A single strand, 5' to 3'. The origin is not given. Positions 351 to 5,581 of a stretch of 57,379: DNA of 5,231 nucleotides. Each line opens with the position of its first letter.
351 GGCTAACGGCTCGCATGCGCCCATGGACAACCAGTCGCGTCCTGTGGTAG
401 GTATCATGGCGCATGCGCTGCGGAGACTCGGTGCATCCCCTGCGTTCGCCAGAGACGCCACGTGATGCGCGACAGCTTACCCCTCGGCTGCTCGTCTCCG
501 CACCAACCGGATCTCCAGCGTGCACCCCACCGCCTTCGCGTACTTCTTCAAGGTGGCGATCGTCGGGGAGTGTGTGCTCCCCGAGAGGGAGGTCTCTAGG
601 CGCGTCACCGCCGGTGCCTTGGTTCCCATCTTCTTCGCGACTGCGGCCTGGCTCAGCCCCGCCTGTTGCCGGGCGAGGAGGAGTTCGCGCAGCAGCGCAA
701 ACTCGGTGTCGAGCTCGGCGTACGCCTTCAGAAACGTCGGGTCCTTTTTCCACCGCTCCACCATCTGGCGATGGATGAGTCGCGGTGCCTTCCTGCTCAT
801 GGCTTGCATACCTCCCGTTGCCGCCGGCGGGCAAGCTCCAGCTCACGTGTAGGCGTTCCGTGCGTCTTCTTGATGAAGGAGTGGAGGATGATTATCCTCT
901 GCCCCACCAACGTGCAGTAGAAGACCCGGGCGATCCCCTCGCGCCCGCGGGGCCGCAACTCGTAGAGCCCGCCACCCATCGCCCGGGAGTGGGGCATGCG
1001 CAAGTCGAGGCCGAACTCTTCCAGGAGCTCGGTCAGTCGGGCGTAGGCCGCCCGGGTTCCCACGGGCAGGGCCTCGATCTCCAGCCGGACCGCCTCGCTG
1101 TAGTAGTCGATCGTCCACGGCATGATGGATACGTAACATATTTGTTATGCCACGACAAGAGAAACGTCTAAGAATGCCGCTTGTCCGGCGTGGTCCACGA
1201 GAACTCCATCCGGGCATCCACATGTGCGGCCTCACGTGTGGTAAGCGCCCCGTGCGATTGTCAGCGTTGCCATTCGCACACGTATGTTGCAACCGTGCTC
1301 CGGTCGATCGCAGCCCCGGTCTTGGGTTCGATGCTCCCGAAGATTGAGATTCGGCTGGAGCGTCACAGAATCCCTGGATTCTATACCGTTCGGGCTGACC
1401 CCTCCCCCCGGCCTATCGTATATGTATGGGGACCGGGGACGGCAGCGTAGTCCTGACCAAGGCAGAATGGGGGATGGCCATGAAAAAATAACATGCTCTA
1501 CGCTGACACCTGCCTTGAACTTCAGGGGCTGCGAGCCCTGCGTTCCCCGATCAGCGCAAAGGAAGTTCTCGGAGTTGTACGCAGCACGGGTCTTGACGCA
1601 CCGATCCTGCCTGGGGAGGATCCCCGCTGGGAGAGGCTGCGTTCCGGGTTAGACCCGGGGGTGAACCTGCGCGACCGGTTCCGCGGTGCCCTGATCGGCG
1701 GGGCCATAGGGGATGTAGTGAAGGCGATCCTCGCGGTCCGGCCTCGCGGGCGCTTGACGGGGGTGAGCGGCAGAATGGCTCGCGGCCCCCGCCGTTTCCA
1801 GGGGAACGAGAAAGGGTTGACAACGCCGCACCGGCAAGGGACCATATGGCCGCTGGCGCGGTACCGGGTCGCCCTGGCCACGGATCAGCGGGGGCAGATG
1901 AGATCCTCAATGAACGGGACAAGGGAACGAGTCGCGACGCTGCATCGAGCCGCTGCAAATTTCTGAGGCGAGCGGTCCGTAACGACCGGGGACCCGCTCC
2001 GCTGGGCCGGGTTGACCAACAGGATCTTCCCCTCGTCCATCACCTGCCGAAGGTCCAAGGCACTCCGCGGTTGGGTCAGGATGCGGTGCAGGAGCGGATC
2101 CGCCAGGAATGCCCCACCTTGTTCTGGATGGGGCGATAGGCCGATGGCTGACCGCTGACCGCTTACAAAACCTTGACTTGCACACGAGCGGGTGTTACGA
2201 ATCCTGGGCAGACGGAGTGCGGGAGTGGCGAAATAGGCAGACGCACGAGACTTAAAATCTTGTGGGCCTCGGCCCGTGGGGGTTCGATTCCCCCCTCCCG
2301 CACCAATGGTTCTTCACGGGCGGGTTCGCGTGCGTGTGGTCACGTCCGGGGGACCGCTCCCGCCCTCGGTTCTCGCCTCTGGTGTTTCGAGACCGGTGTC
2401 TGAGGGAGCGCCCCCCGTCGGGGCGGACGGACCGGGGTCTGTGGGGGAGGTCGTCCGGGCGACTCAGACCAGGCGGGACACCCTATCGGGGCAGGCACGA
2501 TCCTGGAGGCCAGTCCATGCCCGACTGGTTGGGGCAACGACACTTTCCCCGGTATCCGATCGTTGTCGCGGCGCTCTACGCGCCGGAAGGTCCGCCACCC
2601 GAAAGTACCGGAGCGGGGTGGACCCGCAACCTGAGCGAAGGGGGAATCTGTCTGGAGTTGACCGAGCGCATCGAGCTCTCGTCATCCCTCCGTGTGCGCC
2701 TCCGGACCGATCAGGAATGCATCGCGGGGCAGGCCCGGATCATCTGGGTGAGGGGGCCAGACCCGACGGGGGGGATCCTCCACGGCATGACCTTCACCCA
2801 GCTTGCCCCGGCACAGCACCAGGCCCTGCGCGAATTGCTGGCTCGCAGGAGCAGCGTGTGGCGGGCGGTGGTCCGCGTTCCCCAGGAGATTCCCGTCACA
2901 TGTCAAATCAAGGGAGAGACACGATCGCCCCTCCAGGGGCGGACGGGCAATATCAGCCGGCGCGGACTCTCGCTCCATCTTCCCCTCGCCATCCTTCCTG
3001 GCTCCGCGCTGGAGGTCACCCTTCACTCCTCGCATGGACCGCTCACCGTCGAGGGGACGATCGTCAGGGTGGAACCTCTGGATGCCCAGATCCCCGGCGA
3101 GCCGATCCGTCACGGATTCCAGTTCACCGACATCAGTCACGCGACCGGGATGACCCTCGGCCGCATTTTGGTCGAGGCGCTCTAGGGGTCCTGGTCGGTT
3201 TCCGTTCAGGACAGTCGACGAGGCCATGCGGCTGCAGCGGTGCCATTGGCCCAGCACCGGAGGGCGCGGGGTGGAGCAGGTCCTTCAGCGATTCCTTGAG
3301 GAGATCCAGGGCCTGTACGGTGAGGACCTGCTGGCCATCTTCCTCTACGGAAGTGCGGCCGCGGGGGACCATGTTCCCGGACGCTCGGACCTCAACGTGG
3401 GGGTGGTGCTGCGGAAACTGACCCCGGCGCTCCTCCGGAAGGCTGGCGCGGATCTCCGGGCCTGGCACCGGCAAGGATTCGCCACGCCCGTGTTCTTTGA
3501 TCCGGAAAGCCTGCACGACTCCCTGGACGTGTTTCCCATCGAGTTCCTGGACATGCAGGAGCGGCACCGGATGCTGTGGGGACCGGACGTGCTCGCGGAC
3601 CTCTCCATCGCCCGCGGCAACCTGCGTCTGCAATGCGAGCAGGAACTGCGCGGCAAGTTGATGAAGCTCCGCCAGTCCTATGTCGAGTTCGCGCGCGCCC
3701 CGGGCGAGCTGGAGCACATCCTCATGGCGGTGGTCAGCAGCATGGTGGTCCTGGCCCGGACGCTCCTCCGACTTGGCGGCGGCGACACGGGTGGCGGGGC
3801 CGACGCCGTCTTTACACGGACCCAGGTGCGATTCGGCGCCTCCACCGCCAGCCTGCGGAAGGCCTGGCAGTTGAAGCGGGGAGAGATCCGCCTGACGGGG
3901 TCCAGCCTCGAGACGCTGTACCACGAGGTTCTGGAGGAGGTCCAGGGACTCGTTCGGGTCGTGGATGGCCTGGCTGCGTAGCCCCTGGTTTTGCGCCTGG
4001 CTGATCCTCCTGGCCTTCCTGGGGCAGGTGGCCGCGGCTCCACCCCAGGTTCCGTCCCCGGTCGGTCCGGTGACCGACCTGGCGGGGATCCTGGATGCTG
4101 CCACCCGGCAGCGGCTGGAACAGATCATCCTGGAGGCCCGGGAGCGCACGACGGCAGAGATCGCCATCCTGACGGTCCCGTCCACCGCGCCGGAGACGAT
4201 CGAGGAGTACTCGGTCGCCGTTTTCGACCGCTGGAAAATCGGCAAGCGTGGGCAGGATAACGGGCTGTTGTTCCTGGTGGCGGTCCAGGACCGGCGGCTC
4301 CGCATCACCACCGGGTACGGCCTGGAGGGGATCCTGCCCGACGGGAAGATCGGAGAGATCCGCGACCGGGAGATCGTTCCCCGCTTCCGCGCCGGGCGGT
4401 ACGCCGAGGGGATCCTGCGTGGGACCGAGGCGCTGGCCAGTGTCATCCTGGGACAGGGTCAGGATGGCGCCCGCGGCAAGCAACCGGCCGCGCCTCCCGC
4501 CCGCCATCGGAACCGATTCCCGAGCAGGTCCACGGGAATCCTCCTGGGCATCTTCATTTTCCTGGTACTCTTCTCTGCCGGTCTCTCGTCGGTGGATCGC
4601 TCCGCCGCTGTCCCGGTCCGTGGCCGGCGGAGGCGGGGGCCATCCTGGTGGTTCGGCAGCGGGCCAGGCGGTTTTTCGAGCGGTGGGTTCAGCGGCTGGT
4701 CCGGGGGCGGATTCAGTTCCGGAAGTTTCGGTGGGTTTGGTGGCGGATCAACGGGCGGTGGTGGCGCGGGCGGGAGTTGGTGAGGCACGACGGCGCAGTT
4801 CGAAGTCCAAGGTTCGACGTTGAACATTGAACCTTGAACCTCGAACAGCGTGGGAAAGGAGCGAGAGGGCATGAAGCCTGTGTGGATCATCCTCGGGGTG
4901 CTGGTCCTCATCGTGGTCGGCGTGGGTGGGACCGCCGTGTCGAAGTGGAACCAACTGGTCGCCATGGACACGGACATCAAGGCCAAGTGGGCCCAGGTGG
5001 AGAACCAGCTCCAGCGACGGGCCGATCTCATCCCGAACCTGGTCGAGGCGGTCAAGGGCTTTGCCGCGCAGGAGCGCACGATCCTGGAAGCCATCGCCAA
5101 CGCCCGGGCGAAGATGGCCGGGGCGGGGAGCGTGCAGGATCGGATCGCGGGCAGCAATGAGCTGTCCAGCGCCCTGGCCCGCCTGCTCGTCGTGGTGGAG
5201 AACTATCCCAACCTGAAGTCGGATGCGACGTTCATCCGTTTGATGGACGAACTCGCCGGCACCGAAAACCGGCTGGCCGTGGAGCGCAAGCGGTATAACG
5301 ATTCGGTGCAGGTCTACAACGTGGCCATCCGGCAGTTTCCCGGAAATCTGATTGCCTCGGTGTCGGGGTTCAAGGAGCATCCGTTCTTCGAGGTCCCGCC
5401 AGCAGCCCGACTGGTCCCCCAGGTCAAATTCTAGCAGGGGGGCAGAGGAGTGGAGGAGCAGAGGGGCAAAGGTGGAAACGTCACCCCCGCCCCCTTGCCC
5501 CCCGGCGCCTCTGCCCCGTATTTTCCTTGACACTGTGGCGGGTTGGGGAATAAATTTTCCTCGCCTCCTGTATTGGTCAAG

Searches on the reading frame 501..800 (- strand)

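Call 79: search_protein_families(library=pfam, proteins=[window:501-800:-], max_evalue=0.01)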
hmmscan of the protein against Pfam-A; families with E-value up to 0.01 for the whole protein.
window:501-800:- (100 aa): 7 families
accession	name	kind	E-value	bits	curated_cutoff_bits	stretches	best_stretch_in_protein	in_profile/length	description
PF01381.28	HTH_3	-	4.3e-10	39.9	23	1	43-96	4-53/55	Helix-turn-helix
PF13560.12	HTH_31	-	6e-08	33.3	27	1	38-96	4-59/64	Helix-turn-helix domain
PF13744.12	HTH_37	-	1.4e-05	25.2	27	1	28-98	11-78/80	Helix-turn-helix domain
PF13413.12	HTH_25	-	0.00062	20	24.6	1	42-92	4-56/62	Helix-turn-helix domain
PF13443.12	HTH_26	-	0.00092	19.9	22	1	45-96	7-55/63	Cro/C1-type HTH DNA-binding domain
PF12844.13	HTH_19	-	0.0028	18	30.2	0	40-93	4-53/64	Helix-turn-helix domain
PF01047.28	MarR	-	0.0079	16.5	24.6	0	40-68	9-37/59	MarR family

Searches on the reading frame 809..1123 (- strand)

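Call 79: search_protein_families(library=pfam, proteins=[window:809-1123:-], max_evalue=0.01)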
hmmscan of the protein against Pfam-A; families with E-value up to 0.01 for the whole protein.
window:809-1123:- (105 aa): 1 family
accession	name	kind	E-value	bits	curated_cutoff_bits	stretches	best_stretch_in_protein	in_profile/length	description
PF05973.20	Gp49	-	4.7e-26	91.1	23.9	1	15-102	2-89/90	Phage derived protein Gp49-like (DUF891)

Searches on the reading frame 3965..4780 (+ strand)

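Call 7: search_protein_families(library=pfam, proteins=[window:3965-4780:+], max_evalue=1)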
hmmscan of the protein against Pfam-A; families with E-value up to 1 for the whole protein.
window:3965-4780:+ (272 aa): 2 families
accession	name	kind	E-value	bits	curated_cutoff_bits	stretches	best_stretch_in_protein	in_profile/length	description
PF04536.20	TPM_phosphatase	-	7.8e-42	142.7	22.1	1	36-159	1-124/125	TPM domain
PF07172.16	GRP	-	0.014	16.4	30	1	192-268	7-86/90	Glycine rich protein family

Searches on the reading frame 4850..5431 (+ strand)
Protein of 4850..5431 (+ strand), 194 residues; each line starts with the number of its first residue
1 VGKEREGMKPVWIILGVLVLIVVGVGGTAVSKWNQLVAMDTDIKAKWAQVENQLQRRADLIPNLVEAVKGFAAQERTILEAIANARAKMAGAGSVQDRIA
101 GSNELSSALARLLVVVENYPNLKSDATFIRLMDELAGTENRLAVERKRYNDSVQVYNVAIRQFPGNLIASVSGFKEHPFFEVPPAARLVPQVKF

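Call 7: search_protein_families(library=pfam, proteins=[window:4850-5431:+], max_evalue=1)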
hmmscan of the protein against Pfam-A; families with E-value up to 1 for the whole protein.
window:4850-5431:+ (194 aa): 3 families
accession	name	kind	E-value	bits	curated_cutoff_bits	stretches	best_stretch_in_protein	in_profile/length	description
PF04011.17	LemA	-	2.3e-58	196.7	26.2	1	46-194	1-149/149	LemA family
PF01158.23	Ribosomal_L36e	-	0.0014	19.3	27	1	42-90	18-66/96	Ribosomal protein L36e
PF16088.10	BORCS7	-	0.17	12.5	27.3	1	41-83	25-67/103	BLOC-1-related complex sub-unit 7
